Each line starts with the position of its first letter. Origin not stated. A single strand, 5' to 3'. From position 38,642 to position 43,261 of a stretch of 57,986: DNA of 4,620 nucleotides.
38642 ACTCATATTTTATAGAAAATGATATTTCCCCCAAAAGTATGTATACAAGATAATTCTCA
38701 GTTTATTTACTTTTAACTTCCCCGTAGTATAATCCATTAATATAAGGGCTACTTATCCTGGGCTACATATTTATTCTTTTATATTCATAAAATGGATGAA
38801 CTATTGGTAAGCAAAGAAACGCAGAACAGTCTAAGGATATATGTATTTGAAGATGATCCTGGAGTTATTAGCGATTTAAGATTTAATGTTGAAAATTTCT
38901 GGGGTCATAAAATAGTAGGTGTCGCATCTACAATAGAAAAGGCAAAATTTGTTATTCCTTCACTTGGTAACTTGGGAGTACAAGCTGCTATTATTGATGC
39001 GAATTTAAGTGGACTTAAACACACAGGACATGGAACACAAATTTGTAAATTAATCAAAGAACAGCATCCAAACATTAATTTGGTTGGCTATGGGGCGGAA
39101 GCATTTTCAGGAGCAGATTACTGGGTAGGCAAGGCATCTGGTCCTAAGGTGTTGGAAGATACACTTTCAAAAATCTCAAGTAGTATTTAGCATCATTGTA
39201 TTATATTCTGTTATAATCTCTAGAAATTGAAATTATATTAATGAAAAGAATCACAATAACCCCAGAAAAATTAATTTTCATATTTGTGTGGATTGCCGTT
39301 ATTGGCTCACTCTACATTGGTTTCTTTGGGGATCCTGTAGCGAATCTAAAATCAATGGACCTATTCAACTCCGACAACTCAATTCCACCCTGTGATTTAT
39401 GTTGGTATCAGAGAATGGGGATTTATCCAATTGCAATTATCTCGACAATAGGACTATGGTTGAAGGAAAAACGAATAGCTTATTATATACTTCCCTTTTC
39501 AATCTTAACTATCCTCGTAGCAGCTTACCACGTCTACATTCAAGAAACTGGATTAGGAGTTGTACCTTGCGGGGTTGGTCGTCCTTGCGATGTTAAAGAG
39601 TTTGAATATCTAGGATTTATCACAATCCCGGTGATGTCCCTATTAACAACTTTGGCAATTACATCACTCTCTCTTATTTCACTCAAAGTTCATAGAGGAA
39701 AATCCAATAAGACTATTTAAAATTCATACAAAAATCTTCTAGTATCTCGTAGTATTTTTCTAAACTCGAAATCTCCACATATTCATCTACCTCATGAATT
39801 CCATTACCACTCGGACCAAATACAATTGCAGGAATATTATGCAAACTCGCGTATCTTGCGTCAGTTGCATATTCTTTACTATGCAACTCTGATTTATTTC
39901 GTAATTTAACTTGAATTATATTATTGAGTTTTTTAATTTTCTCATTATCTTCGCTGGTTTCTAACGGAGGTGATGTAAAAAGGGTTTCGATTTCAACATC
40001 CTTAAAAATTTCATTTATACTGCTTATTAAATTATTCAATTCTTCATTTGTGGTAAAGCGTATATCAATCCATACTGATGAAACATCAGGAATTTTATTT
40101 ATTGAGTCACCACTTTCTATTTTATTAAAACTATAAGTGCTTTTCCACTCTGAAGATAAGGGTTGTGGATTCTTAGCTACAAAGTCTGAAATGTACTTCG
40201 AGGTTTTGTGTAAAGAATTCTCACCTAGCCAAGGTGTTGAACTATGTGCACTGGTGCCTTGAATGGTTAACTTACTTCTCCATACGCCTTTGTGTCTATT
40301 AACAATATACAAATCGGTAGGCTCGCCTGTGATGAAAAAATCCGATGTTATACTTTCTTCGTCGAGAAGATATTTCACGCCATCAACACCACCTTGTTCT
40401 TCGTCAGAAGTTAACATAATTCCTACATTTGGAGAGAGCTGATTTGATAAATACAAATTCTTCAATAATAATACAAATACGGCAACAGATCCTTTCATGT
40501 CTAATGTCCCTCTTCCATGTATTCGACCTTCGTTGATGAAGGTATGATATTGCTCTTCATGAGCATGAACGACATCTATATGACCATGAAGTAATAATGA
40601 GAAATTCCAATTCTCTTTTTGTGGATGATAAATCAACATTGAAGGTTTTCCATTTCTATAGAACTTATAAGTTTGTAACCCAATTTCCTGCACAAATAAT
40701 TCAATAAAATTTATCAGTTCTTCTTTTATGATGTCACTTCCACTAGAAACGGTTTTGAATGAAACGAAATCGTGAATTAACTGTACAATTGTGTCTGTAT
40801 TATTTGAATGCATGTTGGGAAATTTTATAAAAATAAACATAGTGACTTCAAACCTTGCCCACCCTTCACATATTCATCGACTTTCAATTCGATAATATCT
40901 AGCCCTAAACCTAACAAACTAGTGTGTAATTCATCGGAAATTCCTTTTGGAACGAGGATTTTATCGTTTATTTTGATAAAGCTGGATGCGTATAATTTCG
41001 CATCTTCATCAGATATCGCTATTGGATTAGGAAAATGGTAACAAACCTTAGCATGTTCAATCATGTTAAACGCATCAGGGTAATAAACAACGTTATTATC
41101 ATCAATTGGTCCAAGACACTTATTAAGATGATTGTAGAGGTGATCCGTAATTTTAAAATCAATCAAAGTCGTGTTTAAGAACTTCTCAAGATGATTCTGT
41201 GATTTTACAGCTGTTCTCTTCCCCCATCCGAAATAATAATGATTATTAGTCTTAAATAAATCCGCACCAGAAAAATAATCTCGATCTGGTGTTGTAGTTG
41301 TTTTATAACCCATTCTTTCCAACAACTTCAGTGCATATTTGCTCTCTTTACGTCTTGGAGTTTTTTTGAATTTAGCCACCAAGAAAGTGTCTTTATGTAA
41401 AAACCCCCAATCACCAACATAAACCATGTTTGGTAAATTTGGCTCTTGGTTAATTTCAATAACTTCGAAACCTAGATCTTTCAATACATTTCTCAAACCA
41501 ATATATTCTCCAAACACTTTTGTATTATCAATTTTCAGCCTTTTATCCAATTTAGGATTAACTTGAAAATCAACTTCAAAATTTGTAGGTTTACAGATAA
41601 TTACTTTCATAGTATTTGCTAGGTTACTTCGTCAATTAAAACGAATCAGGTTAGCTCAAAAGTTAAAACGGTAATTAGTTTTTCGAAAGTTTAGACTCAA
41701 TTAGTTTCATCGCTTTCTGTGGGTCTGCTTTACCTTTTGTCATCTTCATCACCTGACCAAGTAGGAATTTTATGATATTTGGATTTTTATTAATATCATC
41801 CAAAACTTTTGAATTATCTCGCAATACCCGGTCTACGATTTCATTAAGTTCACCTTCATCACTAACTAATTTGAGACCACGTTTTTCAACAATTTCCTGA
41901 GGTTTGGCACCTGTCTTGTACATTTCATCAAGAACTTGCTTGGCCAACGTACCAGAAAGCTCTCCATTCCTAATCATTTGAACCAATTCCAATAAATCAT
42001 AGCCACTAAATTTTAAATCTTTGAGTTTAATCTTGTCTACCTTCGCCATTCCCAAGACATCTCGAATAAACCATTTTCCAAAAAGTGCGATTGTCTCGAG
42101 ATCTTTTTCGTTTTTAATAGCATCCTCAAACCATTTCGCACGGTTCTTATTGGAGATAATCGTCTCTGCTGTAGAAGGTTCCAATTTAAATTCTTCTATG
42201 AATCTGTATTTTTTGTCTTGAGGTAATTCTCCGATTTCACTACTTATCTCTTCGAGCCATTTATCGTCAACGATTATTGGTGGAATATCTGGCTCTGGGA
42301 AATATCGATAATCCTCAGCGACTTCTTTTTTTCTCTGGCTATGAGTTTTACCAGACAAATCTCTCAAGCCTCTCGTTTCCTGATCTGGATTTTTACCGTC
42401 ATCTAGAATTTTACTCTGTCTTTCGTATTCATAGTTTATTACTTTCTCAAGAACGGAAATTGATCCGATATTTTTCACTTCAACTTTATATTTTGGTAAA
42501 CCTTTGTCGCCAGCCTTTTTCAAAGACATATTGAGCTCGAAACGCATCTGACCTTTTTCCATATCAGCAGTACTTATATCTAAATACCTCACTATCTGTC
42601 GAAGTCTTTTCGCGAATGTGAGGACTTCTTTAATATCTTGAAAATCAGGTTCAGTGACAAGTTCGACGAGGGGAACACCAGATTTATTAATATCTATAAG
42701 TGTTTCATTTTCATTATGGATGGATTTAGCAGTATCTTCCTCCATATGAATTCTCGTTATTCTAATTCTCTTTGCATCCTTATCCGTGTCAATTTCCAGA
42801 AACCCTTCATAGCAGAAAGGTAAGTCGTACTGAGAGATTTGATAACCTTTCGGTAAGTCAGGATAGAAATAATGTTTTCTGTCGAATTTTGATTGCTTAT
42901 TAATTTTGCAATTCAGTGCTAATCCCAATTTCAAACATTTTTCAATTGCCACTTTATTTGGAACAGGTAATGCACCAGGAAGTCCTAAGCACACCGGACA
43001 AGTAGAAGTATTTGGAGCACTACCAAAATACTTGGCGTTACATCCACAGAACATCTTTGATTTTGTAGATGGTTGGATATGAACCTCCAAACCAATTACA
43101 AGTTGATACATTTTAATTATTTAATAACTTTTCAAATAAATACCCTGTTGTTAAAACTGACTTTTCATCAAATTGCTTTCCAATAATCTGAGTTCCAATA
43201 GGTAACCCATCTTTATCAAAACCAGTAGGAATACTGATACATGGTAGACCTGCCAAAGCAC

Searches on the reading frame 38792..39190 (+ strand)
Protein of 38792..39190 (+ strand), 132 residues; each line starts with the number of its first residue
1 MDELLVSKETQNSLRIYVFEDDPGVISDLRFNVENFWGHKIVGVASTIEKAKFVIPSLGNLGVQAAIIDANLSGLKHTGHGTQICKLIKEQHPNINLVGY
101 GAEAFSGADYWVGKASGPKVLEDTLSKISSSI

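Call 9: search_protein_families(library=pfam, proteins=[window:38792-39190:+], max_evalue=0.01)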
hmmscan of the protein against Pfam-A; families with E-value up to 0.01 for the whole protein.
window:38792-39190:+ (132 aa): 0 families

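Call 11: find_encoding_contigs(protein=window:38792-39190:+, flank=3000, max_places=10)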
Protein window:38792-39190:+ (132 aa): 10 contigs read that carry it; 7 places shown.
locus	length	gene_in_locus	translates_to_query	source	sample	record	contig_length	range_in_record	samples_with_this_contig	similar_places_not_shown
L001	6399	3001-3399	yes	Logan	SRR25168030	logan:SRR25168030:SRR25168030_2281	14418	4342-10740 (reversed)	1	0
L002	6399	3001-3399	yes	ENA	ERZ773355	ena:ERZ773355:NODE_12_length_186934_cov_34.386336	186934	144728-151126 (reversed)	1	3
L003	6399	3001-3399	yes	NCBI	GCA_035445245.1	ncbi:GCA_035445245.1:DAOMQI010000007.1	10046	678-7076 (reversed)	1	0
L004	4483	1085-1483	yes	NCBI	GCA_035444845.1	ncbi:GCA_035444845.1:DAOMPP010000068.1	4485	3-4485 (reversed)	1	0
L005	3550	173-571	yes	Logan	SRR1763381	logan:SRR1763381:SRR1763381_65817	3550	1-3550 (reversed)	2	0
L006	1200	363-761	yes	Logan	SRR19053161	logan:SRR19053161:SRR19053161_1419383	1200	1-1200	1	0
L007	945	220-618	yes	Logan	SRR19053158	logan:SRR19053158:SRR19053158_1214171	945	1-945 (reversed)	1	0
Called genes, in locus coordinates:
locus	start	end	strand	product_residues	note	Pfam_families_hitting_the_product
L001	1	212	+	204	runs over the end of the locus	PF27462:RecX_N (weak), PF21982:RecX_HTH1 (faint), PF02631:RecX_HTH2 (weak), PF21981:RecX_HTH3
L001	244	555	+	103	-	PF13560:HTH_31 (weak), PF12844:HTH_19, PF01381:HTH_3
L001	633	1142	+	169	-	PF01245:Ribosomal_L19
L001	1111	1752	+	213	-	PF01351:RNase_HII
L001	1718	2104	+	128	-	PF08378:NERD, PF02021:UPF0102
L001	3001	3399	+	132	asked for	-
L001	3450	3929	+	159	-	PF02600:DsbB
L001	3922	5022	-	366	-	PF01546:Peptidase_M20, PF07687:M20_dimer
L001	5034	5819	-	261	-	PF19420:DDAH_eukar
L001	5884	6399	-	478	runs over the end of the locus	PF02934:GatB_N, PF02637:GatB_Yqey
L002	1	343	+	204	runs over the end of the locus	PF27462:RecX_N (weak), PF21982:RecX_HTH1 (faint), PF02631:RecX_HTH2 (weak), PF21981:RecX_HTH3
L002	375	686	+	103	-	PF13560:HTH_31 (weak), PF12844:HTH_19, PF01381:HTH_3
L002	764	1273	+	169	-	PF01245:Ribosomal_L19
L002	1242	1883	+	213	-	PF01351:RNase_HII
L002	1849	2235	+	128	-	PF08378:NERD, PF02021:UPF0102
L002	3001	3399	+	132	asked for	-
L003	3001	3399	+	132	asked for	-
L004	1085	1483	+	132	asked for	-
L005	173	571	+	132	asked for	-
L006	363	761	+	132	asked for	-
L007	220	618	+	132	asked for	-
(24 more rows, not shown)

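Call 29: find_homologous_proteins(query=window:38792-39190:+)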
Query window:38792-39190:+ (132 aa): 1 proteins with E <= 0.001 among 13 candidates.
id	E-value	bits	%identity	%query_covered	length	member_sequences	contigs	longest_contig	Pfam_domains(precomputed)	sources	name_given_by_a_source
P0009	6.2e-81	287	100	100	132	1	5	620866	-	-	-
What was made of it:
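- Tried and rejected: Homologues of ORF132: none other than itself (call 29).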

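Call 48: search_protein_families(library=pfam, proteins=[window:38792-39190:+], max_evalue=1)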
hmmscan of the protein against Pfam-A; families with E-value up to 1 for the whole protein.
window:38792-39190:+ (132 aa): 2 families
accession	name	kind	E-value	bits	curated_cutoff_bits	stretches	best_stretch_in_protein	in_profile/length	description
PF00072.30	Response_reg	-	0.023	15.3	30.2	1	16-101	1-77/111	Response regulator receiver domain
PF03808.19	Glyco_tran_WecG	-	0.11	12.7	27.4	1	8-102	38-106/168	Glycosyl transferase WecG/TagA/CpsF family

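Call 85: search_protein_families(library=phrogs, proteins=[window:38792-39190:+], max_evalue=0.01)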
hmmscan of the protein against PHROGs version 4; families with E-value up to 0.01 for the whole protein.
window:38792-39190:+ (132 aa): 0 families

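Call 86: search_protein_families(library=ncbifam, proteins=[window:38792-39190:+], max_evalue=0.01)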
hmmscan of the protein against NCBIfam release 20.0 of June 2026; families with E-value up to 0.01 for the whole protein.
window:38792-39190:+ (132 aa): 1 family
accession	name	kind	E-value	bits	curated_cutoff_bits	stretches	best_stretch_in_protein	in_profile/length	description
NF008098.0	PRK10840.1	equivalog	0.0014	18.2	235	1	12-98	2-84/216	response regulator transcription factor RcsB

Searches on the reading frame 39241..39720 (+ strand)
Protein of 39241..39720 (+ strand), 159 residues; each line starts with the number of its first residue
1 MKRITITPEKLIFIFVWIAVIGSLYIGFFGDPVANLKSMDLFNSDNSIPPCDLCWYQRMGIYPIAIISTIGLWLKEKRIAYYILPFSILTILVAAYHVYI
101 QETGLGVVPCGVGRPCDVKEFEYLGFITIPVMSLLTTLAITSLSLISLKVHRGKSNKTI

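Call 9: search_protein_families(library=pfam, proteins=[window:39241-39720:+], max_evalue=0.01)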
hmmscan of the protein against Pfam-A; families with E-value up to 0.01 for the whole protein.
window:39241-39720:+ (159 aa): 1 family
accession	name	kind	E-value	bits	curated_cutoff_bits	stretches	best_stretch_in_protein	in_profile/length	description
PF02600.21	DsbB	-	1.7e-09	38.7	22.1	1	48-143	28-144/148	Disulfide bond formation protein DsbB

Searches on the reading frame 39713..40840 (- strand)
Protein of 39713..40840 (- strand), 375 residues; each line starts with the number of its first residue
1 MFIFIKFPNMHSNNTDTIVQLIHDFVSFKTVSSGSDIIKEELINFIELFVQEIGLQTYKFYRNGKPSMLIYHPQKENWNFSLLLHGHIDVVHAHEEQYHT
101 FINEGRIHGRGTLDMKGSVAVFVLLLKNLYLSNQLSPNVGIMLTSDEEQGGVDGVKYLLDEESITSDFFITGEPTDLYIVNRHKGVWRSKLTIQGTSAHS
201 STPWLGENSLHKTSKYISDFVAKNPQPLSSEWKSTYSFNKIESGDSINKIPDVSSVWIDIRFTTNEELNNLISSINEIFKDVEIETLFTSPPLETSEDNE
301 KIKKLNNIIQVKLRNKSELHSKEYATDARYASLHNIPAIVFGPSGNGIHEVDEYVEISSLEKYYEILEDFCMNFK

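Call 9: search_protein_families(library=pfam, proteins=[window:39713-40840:-], max_evalue=0.01)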
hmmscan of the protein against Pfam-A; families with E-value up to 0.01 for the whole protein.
window:39713-40840:- (375 aa): 3 families
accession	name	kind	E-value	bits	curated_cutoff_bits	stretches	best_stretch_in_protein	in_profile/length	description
PF01546.33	Peptidase_M20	-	1.6e-29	103.7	24.6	1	83-372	1-205/206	Peptidase family M20/M25/M40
PF07687.19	M20_dimer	-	2e-17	63.5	21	1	182-282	2-102/107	Peptidase dimerisation domain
PF05343.19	Peptidase_M42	-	0.0011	18.5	23.2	0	100-150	121-169/292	M42 glutamyl aminopeptidase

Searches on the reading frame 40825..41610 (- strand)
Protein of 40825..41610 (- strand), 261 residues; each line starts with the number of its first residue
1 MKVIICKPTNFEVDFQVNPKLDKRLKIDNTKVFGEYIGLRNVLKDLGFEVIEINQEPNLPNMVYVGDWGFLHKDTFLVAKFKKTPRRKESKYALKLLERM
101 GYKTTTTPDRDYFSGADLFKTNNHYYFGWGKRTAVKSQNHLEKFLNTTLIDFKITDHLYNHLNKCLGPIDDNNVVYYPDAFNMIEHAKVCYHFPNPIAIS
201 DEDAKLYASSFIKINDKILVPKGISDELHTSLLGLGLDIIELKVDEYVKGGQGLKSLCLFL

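Call 9: search_protein_families(library=pfam, proteins=[window:40825-41610:-], max_evalue=0.01)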
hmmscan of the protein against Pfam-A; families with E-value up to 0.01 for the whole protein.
window:40825-41610:- (261 aa): 3 families
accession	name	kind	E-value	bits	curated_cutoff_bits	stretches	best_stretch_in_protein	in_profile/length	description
PF19420.4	DDAH_eukar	-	1e-08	35.3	23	1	21-168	17-184/291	N,N dimethylarginine dimethylhydrolase, eukaryotic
PF20448.3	DUF6705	-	0.0069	16.7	24.4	1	64-163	37-142/188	Family of unknown function (DUF6705)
PF03139.20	AnfG_VnfG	-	0.0079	16.8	27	0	93-164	37-108/111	Vanadium/alternative nitrogenase delta subunit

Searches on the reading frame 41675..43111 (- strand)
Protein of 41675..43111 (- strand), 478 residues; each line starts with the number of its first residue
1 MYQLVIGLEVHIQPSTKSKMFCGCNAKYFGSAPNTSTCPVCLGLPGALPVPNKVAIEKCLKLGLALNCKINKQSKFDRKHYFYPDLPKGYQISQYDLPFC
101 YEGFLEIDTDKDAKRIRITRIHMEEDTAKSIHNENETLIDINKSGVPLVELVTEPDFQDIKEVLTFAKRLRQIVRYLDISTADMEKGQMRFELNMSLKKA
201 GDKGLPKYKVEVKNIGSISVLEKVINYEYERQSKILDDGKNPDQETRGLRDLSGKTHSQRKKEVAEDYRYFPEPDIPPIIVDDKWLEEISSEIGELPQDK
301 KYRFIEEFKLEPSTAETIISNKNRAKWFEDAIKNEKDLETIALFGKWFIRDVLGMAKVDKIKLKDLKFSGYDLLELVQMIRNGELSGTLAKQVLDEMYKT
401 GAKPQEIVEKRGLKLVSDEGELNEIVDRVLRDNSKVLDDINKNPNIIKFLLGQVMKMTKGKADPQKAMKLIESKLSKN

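Call 9: search_protein_families(library=pfam, proteins=[window:41675-43111:-], max_evalue=0.01)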
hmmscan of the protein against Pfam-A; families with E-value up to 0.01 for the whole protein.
window:41675-43111:- (478 aa): 2 families
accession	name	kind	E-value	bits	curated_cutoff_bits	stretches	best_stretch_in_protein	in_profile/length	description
PF02934.20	GatB_N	-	3.5e-111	371.3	23.4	1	4-287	1-277/277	GatB/GatE catalytic domain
PF02637.23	GatB_Yqey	-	2.7e-38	131.6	27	1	327-475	2-148/148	GatB domain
